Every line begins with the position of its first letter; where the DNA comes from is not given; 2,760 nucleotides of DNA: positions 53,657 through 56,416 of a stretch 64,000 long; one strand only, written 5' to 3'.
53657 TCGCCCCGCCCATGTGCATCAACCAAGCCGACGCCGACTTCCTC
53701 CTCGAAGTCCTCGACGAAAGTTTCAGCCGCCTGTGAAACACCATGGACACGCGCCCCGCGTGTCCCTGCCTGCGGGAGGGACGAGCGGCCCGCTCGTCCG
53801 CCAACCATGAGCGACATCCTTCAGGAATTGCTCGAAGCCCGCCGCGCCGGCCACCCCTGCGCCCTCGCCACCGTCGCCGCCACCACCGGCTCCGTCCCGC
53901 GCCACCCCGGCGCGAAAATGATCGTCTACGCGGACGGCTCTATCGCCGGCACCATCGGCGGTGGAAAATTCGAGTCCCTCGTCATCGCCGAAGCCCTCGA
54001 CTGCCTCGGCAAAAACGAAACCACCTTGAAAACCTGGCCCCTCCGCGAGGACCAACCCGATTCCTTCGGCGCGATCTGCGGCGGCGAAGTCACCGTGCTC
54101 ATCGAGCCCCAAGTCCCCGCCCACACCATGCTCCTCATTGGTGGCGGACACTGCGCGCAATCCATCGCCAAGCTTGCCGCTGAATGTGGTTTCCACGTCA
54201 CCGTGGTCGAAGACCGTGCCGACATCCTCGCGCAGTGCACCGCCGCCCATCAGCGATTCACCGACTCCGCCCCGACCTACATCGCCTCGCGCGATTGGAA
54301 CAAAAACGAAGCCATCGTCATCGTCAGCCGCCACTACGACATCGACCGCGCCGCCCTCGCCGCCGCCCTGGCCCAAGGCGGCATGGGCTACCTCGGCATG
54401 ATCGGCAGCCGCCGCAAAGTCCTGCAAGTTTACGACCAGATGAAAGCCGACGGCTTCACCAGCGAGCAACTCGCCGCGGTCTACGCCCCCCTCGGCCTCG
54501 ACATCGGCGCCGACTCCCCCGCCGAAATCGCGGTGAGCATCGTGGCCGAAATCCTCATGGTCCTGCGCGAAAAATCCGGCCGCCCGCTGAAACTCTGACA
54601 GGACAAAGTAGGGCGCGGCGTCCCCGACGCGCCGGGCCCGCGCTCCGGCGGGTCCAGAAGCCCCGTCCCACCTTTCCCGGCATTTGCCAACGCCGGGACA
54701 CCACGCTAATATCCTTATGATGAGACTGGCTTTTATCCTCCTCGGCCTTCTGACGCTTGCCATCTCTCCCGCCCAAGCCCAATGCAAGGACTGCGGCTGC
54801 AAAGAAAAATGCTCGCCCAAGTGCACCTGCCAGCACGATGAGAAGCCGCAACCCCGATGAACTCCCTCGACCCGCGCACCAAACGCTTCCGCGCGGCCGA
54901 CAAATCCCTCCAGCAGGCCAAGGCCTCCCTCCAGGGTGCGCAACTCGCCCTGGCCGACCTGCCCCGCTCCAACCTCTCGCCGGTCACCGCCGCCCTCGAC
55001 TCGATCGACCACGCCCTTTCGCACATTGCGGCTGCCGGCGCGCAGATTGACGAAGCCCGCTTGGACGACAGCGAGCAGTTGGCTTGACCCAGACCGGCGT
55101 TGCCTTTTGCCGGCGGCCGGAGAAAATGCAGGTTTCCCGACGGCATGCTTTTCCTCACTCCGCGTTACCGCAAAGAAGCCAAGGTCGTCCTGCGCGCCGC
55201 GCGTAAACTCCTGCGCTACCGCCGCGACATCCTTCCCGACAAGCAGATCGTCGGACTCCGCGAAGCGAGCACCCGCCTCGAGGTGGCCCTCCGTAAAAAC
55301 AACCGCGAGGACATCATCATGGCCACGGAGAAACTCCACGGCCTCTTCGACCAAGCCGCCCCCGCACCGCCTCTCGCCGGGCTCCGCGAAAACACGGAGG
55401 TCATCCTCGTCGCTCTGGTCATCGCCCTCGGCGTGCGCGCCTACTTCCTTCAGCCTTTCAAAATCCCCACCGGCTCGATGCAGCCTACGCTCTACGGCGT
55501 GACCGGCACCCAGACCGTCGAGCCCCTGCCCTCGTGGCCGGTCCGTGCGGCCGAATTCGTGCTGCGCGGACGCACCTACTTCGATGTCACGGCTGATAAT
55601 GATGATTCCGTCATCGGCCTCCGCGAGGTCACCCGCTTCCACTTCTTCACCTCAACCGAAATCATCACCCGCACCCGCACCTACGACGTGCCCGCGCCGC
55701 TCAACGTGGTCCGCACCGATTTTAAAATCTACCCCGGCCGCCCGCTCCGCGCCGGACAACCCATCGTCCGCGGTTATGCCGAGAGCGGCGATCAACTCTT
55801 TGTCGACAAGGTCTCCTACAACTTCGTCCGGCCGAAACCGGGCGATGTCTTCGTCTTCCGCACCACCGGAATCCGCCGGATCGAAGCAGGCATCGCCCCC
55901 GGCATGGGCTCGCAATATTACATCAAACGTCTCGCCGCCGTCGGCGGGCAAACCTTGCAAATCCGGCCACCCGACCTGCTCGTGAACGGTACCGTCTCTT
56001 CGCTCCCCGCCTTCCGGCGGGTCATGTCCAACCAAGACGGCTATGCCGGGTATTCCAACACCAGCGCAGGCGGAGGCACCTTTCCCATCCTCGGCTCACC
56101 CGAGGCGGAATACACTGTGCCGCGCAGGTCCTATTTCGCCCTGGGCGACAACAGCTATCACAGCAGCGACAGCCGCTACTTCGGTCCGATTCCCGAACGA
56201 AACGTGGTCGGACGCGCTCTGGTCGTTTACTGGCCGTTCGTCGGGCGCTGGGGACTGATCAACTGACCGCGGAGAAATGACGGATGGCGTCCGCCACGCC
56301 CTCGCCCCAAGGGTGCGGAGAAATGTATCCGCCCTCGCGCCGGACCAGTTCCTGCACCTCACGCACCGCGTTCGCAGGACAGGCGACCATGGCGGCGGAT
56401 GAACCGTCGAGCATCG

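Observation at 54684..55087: Unlisted gene for a Sec-secreted, metallothionein-like 6-Cys mini-protein, coupled to a 76-aa helical ORF and driven by a near-consensus promoter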

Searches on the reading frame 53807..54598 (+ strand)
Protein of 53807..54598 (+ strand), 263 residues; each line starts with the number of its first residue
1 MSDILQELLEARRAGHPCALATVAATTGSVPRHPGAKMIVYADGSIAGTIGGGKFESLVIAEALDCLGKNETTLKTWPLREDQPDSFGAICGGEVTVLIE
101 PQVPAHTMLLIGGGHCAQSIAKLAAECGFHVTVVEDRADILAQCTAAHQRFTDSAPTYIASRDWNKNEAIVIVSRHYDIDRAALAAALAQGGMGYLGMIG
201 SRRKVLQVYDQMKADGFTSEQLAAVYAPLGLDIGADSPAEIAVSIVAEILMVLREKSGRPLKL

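Call 3: search_protein_families(library=pfam, proteins=[window:53807-54598:+], max_evalue=1)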
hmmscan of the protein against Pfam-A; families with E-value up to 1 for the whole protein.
window:53807-54598:+ (263 aa): 11 families
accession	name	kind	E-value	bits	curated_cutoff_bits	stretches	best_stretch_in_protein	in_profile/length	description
PF13478.12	XdhC_C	-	8.9e-37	126.8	29.7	1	108-249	1-125/125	XdhC Rossmann domain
PF02625.21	XdhC_CoxI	-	3.7e-24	84.9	24.3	1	12-75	2-65/68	XdhC and CoxI family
PF02826.25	2-Hacid_dh_C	-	0.0015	18.4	25.1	1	102-142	33-73/178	D-isomer specific 2-hydroxyacid dehydrogenase, NAD binding domain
PF07992.20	Pyr_redox_2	-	0.0028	17.5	26.1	1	102-147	140-184/291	Pyridine nucleotide-disulphide oxidoreductase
PF13241.12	NAD_binding_7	-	0.0037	18.2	22.1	1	106-173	8-67/104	Putative NAD(P)-binding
PF02737.24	3HCDH_N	-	0.0045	17.4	22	1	110-173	4-67/180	3-hydroxyacyl-CoA dehydrogenase, NAD binding domain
PF01262.27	AlaDh_PNT_C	-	0.01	15.7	23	1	92-154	14-78/214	Alanine dehydrogenase/PNT, C-terminal domain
PF13450.12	NAD_binding_8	-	0.015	16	21.9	1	111-145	2-36/68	NAD(P)-binding Rossmann-like domain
PF00070.33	Pyr_redox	-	0.024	15.6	22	1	108-144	2-38/82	Pyridine nucleotide-disulphide oxidoreductase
PF03807.23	F420_oxidored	-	0.028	15.5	21.6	1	110-146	4-41/94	NADP oxidoreductase coenzyme F420-dependent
PF22660.2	RS_preATP-grasp-like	-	0.15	12.9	27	1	109-150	5-46/98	Ribonucleotide synthetase preATP-grasp domain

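Call 4: search_protein_families(library=ncbifam, proteins=[window:53807-54598:+], max_evalue=1)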
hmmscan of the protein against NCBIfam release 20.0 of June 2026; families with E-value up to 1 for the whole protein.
window:53807-54598:+ (263 aa): 18 families
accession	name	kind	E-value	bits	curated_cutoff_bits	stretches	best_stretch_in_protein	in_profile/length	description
NF045664.1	XdhC_rel_AOR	equivalog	2.8e-67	227.4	350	2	97-252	186-343/346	XdhC family aldehyde oxidoreductase maturation factor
TIGR02964.1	xanthine_xdhC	equivalog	1.3e-35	123.2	161.6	1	20-250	2-246/246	xanthine dehydrogenase accessory protein XdhC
NF045599.1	bili_reduct_long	exception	0.00084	17.7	750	1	89-147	365-423/641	bilirubin reductase, long form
NF005884.0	PRK07846.1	equivalog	0.0024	16.6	501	1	101-160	165-224/454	mycothione reductase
TIGR03452.1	mycothione_red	equivalog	0.0061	15.5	635.65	1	101-176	166-236/452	mycothione reductase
NF004676.0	PRK06019.1-2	equivalog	0.0065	15.5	387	1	103-150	8-55/363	5-(carboxyamino)imidazole ribonucleotide synthase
TIGR01470.1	cysG_Nterm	subfamily_domain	0.011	15.3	62.3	1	106-189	10-92/205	siroheme synthase, N-terminal domain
TIGR01350.1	lipoamide_DH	equivalog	0.013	14.2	408.8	1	101-144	167-209/461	dihydrolipoyl dehydrogenase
NF042949.2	3PPDioc_HcaD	equivalog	0.02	13.7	450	1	104-146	141-183/386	3-phenylpropionate/cinnamic acid dioxygenase ferredoxin--NAD(+) reductase subunit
NF004699.0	PRK06035.1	equivalog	0.022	13.9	500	1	108-145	6-43/294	3-hydroxyacyl-CoA dehydrogenase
NF007922.1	PRK10637.1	equivalog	0.028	13.4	400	1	104-189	9-95/450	siroheme synthase CysG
NF006143.0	PRK08293.1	equivalog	0.036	13.4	312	1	107-186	6-86/291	3-hydroxyacyl-CoA dehydrogenase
NF004675.0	PRK06019.1-1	equivalog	0.046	12.5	375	1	104-146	8-50/375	5-(carboxyamino)imidazole ribonucleotide synthase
TIGR00518.1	alaDH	equivalog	0.054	12.4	391.85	1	101-146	163-208/370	alanine dehydrogenase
NF053548.1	violacein_VioC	equivalog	0.067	12.3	760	1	106-150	2-46/429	NADP-dependent violacein biosynthesis oxygenase VioC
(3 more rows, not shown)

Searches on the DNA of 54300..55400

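Call 41: search_rna_families(source=window, start=54300, end=55400, threshold=evalue, max_evalue=1)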
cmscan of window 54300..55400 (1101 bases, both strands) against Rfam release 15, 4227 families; matches with E-value up to 1: 1.
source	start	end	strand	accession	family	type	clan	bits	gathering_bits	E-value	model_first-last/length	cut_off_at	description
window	55284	55325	-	RF00325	SNORD53_SNORD92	Gene; snRNA; snoRNA; CD-box;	CL00063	18.7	46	0.95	1-78/78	no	Small nucleolar RNA SNORD53/SNORD92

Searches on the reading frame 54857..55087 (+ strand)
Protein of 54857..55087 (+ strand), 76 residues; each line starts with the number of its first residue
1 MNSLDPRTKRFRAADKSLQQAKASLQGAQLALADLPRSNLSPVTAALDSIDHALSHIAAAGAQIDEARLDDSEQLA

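Call 3: search_protein_families(library=pfam, proteins=[window:54857-55084:+], max_evalue=1)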
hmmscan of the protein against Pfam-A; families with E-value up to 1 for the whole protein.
seq(76 aa): 5 families
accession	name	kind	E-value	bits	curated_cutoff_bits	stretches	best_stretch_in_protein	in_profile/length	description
PF16591.11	HBM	-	0.0037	17.2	29.8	1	6-68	160-222/254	Helical bimodular sensor domain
PF05149.17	Flagellar_rod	-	0.0051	16.8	23.4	1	1-52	206-257/287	Paraflagellar rod protein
PF21329.2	CYP38_PsbQ-like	-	0.058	14.3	27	1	6-64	34-93/117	Peptidyl-prolyl cis-trans isomerase CYP38-like, PsbQ-like domain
PF00805.28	Pentapeptide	-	0.075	13.1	20.2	1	23-41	11-29/40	Pentapeptide repeats (8 copies)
PF19757.4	DUF6244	-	0.095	13.7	31.6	1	39-68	6-35/87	Family of unknown function (DUF6244)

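Call 4: search_protein_families(library=ncbifam, proteins=[window:54857-55084:+], max_evalue=1)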
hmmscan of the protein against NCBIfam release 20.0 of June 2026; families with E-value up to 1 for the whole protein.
seq(76 aa): 2 families
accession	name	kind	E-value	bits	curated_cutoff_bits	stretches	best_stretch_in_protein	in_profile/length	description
NF005460.0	PRK07056.1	subfamily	0.016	14.2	447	1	14-75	240-300/457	amidase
TIGR04320.1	Surf_Exclu_PgrA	domain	0.03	13.6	70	1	12-67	259-310/360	SEC10/PgrA surface exclusion domain-containing protein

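Call 6: find_homologous_proteins(query=window:54857-55084:+, max_evalue=1)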
Query seq(76 aa) (76 aa): 102 proteins with E <= 1 among 104 candidates.
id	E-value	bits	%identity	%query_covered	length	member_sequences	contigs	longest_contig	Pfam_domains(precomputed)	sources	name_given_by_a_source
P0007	1.1e-37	144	100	100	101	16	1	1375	-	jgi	jgi:hypothetical protein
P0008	6.3e-34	132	89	100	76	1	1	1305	-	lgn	-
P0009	1.0e-32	128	87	100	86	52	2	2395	-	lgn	-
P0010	1.4e-32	128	86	100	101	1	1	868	-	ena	-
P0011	1.4e-32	128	86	100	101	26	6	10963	-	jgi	jgi:hypothetical protein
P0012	2.0e-32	127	87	100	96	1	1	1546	-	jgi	jgi:predicted enzyme related to lactoylglutathione lyase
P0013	2.3e-32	127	87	100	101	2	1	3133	-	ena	-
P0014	3.0e-32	127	87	100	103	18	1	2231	-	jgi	-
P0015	3.0e-32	127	86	100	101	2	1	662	-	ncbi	-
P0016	4.6e-32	126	85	99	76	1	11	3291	-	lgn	-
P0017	5.6e-32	126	86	100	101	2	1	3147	-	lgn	-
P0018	1.5e-31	125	84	100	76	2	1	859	-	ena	-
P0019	2.4e-31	124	84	100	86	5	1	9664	-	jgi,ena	jgi:hypothetical protein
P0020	3.0e-31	124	84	100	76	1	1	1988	-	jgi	-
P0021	3.9e-31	123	84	99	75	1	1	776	-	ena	-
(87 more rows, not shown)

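Call 10: find_related_loci(query=A1, collection=genome_contigs, flank=4000)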
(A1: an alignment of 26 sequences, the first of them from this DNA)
Query A1 (76 aa) in genome_contigs; peptide patterns used: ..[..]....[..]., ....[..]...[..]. (x = any residue, [..] = any of these).
229 stretches matched a pattern; 25 encode a relative of the query (tblastn E <= 1e-3); 25 distinct loci.
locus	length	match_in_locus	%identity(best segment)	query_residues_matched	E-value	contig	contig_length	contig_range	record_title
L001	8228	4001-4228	87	1-76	3e-39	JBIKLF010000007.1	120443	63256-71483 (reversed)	MAG: Chthoniobacterales bacterium isolate ME2014-08-20_3300044733_group5_bin98 Rohwer_bin2569_scaffold_40_c1, whole geno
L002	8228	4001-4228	82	1-76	1e-37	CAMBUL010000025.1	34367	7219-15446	MAG: Chthoniobacter flavus isolate MoH-02may19-15 genome assembly, contig: MoH-02may19-C1591, whole genome shotgun seque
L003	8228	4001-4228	80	1-76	9e-36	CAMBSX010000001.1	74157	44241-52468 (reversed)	MAG: Chthoniobacter flavus isolate MiE-14oct19-45 genome assembly, contig: MiE-14oct19-C326, whole genome shotgun sequen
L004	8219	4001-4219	79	1-73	9e-35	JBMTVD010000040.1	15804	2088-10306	MAG: Chthoniobacterales bacterium isolate LKB_V8_S20_100percent_par_LKB_V8_S20_metabat.78_sub NODE_2349_length_15804_cov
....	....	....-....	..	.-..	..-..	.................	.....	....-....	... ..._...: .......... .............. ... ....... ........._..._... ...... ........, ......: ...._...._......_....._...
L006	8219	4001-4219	82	1-73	9e-35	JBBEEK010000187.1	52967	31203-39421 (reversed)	MAG: Chthoniobacterales bacterium isolate LejiaF_64_72 Lejia_F_916_length_52967_cov_39, whole genome shotgun sequence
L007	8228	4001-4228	83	1-76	1e-34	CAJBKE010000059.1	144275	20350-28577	MAG: uncultured Verrucomicrobia bacterium isolate Loc090907-1m_bin-436 genome assembly, contig: bin-436:59/70, whole gen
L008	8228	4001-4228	75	1-76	1e-33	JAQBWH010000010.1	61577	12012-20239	MAG: Verrucomicrobia bacterium isolate casp150-mb.222 NODE_1201_length_61577_cov_0.110153, whole genome shotgun sequence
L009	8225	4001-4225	75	1-75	5e-33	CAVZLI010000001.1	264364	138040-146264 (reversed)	MAG: uncultured Verrucomicrobiae bacterium isolate MFD03804.bin.2.131 genome assembly, contig: contig_17013, whole genom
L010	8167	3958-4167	71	1-70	3e-29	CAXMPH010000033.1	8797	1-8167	MAG: uncultured Chthoniobacterales bacterium isolate 07C-BC-St04_bin.12.strict genome assembly, contig: NODE_33_length_8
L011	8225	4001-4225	74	1-76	3e-29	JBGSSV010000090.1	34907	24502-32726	MAG: Chthoniobacterales bacterium isolate JTS-AC390 k141_62636, whole genome shotgun sequence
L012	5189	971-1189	66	1-73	1e-26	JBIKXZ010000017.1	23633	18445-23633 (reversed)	MAG: Chthoniobacterales bacterium isolate ME2015-10-06_3300042338_group6_bin30 Rohwer_bin2570_scaffold_476_c1, whole gen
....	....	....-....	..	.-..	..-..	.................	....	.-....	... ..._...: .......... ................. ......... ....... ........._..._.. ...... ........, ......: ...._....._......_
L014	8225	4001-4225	65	1-75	9e-26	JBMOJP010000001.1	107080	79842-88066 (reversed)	MAG: Chthoniobacterales bacterium isolate Deming_bin.581 contig217, whole genome shotgun sequence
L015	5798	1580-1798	64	1-73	2e-25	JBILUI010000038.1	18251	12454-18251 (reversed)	MAG: Chthoniobacterales bacterium isolate ME2018-08-06_3300044608_group8_bin154 Rohwer_bin2572_scaffold_3321_c1, whole g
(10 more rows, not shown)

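Call 36: predict_structure(alignment_id=A1)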
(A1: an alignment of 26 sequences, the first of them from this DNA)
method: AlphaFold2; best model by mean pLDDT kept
length: 76 residues; sequences in the alignment: 26
mean_pLDDT: 87.7   pTM: 0.72
mean pLDDT of the five models: 87.7, 86.4, 85.3, 85.2, 75.1
residues with pLDDT >= 90: 46; 70-90: 19; 50-70: 11; < 50: 0
segments of 3 or more residues with pLDDT < 50: none
pLDDT, mean of each block of 10 residues (from residue 1): 77 95 97 79 91 98 89 67
secondary structure, 60 per line:
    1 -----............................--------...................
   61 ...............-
elements in order: H6-33 H42-75

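Call 39: fold_search(model_id=the predicted structure, library=pdb)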
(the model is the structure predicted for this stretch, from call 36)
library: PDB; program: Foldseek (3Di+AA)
matches with E <= 10: 320; with E <= 0.001: 0
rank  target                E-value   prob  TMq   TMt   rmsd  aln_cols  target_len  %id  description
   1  8a3u                  6.8e-01  0.97  0.69  0.15   1.6        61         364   18  Crystal structure of a chimeric LOV-Histidine kinase SB2F1 (symmetrical variant, trigonal form with short c-axis) (released 2023-12-20)
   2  8a7h_A                7.2e-01  0.98  0.71  0.16   1.4        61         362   18  Crystal structure of a chimeric LOV-Histidine kinase SB2F1-I66R mutant (light state; asymmetrical variant, trigonal fo (released 2024-01-10)
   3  8a7f_A                1.1e+00  0.94  0.69  0.15   1.6        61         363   18  Crystal structure of a chimeric LOV-Histidine kinase SB2F1-I66R mutant (asymmetrical variant, trigonal form with long  (released 2024-01-10)
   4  8a52_A                1.3e+00  0.92  0.69  0.15   1.6        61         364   18  Crystal structure of a chimeric LOV-Histidine kinase SB2F1 (asymmetrical variant, trigonal form with long c-axis) (released 2023-12-27)
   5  8a7f_B                1.3e+00  0.92  0.69  0.15   1.6        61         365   18  Crystal structure of a chimeric LOV-Histidine kinase SB2F1-I66R mutant (asymmetrical variant, trigonal form with long  (released 2024-01-10)
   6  8to0_I                1.3e+00  0.33  0.50  0.21   5.3        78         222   14  48-nm repeating structure of doublets from mouse sperm flagella (released 2023-11-01)
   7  9cpb_6T               1.4e+00  0.41  0.54  0.21   4.7        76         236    8  Atomic model of bovine Fallopian tube cilia doublet microtubule (48-nm periodicity) (released 2024-10-30)
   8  8a6x_B                1.5e+00  0.90  0.69  0.15   1.6        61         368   18  Crystal structure of a chimeric LOV-Histidine kinase SB2F1 (asymmetrical variant, trigonal form with long c axis) (released 2024-01-10)
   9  8w2q_B                1.5e+00  0.69  0.70  0.07   4.2        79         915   19  BsaXI-DNA complex II (released 2024-10-30)
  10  7rro_F4               1.5e+00  0.38  0.53  0.44   3.7        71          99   15  Structure of the 48-nm repeat doublet microtubule from bovine tracheal cilia (released 2021-10-27)
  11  8to0_BM               1.5e+00  0.30  0.49  0.41   4.0        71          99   20  48-nm repeating structure of doublets from mouse sperm flagella (released 2023-11-01)
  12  5u0p_V                1.5e+00  0.23  0.39  0.28   5.0        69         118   16  Cryo-EM structure of the transcriptional Mediator (released 2017-03-08)
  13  5vr3                  1.6e+00  0.87  0.57  0.71   1.7        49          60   18  Crystal structure of the BRS domain of BRAF (released 2018-02-14)
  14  4jo7_A                1.6e+00  0.60  0.60  0.55   3.5        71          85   11  Crystal structure of the human Nup49CCS2+3* Nup57CCS3* complex with 2:2 stoichiometry (released 2014-09-17)
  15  8glv_5V               1.7e+00  0.25  0.45  0.22  17.9        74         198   14  96-nm repeat unit of doublet microtubules from Chlamydomonas reinhardtii flagella (released 2023-05-31)
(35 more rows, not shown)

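Call 52: search_protein_families(library=pfam, proteins=[L004:4256-5200:+, L004:5206-6219:+], max_evalue=0.001)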
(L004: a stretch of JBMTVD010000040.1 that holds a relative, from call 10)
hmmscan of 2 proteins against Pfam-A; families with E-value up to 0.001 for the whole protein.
L004:4256-5200:+ (314 aa): 1 family
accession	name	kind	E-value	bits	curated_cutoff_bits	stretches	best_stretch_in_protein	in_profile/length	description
PF01791.15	DeoC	-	7.9e-32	111.2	23.8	1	46-293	2-229/229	DeoC/LacD family aldolase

L004:5206-6219:+ (337 aa): 4 families
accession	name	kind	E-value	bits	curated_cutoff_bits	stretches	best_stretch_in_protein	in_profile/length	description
PF03446.21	NAD_binding_2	-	1.2e-39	136.4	21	1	3-152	2-153/161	NAD binding domain of 6-phosphogluconate dehydrogenase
PF00393.24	6PGD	-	5.7e-21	75.6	27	1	184-212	1-29/290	6-phosphogluconate dehydrogenase, C-terminal domain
PF03807.23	F420_oxidored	-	7.9e-08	33.2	21.6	1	3-92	2-91/94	NADP oxidoreductase coenzyme F420-dependent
PF02254.24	TrkA_N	-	0.00015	22.5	23.8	1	6-47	4-48/116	TrkA-N domain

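Call 73: find_encoding_contigs(protein=window:54857-55087:+, flank=1500, max_places=4)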
Protein window:54857-55087:+ (76 aa): 3 contigs read that carry it; 3 places shown.
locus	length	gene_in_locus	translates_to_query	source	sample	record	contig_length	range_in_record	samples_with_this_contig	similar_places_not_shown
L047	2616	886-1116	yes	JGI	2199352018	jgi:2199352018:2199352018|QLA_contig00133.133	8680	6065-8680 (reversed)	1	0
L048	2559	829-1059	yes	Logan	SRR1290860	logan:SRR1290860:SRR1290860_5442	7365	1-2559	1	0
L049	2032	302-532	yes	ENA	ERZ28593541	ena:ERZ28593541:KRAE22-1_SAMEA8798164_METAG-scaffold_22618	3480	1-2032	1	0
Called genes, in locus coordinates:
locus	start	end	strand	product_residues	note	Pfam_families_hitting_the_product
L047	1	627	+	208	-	?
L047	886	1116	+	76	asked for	-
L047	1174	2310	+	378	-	PF10502:Peptidase_S26 (faint)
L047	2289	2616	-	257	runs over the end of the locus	PF00702:Hydrolase (faint), PF05116:S6PP (faint), PF08282:Hydrolase_3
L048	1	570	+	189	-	?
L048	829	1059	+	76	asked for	-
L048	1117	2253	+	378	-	PF10502:Peptidase_S26 (faint)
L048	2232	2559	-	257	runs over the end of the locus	PF00702:Hydrolase (faint), PF05116:S6PP (faint), PF08282:Hydrolase_3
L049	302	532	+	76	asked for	-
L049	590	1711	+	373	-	PF10502:Peptidase_S26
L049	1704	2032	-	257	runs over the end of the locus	PF00702:Hydrolase, PF12710:HAD (weak), PF08282:Hydrolase_3, PF05116:S6PP (weak)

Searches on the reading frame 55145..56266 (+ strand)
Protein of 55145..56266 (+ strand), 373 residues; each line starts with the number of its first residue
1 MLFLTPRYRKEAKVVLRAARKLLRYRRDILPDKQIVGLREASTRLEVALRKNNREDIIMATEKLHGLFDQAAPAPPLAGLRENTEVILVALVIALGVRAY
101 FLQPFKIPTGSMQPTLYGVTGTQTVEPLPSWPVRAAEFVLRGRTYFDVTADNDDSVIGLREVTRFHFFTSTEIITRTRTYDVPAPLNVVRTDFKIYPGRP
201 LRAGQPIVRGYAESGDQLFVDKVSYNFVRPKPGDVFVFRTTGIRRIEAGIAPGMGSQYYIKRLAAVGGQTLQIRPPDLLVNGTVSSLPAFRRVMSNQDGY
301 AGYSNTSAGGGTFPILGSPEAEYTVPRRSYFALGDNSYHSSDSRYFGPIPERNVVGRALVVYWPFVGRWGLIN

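Call 3: search_protein_families(library=pfam, proteins=[window:55145-56266:+], max_evalue=1)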
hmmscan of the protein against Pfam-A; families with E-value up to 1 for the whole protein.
window:55145-56266:+ (373 aa): 2 families
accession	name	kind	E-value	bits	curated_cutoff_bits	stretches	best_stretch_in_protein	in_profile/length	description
PF10502.14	Peptidase_S26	-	4.3e-33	115.1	22.9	2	213-363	38-168/168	Signal peptidase, peptidase S26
PF18845.6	baeRF_family3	-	0.24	12.2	31.5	0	38-76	65-103/168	Bacterial archaeo-eukaryotic release factor family 3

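Call 4: search_protein_families(library=ncbifam, proteins=[window:55145-56266:+], max_evalue=1)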
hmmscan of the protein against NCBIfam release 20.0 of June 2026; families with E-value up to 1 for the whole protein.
window:55145-56266:+ (373 aa): 8 families
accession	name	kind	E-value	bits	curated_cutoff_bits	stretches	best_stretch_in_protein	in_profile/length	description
TIGR02227.1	sigpep_I_bact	equivalog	2e-32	112.3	47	2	213-365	35-161/162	signal peptidase I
NF008114.0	PRK10861.1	equivalog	9.7e-17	61.2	277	2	317-365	256-304/324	signal peptidase I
TIGR02771.1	TraF_Ti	equivalog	1.2e-08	34.7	100.25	1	246-358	72-165/171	conjugative transfer signal peptidase TraF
NF010459.0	PRK13884.1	subfamily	6.7e-06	25.7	156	1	231-355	60-169/178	conjugal transfer peptidase TraF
NF010412.0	PRK13838.1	subfamily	3.4e-05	23.3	186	1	258-358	88-169/177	conjugal transfer pilin processing protease TraF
TIGR02754.1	sod_Ni_protease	equivalog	0.00016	22.1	63.25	1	328-359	58-89/90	nickel-type superoxide dismutase maturation protease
NF003057.0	PRK03975.1-5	subfamily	0.14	11.8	168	1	19-87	10-76/134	putative transcriptional regulator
NF052526.1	ODC_var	equivalog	0.14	10.9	440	0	192-245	74-127/364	putative NPN-dependent ornithine cyclodeaminase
